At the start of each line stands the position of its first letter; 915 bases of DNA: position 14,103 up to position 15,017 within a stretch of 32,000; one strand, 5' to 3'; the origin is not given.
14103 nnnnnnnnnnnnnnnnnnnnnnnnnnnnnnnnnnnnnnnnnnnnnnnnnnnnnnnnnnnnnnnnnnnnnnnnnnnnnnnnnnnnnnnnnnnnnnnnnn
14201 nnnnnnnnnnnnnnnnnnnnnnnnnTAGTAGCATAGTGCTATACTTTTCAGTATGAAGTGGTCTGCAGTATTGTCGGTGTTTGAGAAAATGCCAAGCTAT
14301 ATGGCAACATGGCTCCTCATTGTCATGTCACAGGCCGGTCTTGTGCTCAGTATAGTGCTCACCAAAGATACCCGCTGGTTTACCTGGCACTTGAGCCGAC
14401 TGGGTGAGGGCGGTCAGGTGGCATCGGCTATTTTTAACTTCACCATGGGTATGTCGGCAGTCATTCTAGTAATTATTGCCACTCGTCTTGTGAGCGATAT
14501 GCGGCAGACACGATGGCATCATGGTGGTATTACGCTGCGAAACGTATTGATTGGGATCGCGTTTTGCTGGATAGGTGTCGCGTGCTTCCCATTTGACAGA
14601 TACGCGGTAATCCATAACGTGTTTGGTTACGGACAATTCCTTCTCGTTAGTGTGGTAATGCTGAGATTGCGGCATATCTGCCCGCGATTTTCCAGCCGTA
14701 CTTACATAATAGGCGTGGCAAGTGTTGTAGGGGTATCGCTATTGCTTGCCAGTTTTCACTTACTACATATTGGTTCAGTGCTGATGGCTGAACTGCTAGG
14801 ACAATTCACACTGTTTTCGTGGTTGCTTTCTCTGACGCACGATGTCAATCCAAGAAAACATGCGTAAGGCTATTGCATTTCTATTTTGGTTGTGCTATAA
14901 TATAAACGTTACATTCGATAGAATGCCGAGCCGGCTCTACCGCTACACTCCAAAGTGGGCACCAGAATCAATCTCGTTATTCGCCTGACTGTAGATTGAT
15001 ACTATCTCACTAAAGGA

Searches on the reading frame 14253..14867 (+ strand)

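Call 3: search_protein_families(library=pfam, proteins=[window:14253-14867:+], max_evalue=0.1)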
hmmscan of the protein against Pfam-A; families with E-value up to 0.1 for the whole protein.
window:14253-14867:+ (204 aa): 1 family
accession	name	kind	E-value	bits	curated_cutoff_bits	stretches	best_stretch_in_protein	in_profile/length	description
PF23396.1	DUF7103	-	2.1e-06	28.2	27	1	59-185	29-149/159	Family of unknown function (DUF7103)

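Call 4: search_protein_families(library=ncbifam, proteins=[window:14253-14867:+], max_evalue=0.1)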
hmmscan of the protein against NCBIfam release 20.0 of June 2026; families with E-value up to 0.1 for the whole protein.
window:14253-14867:+ (204 aa): 0 families
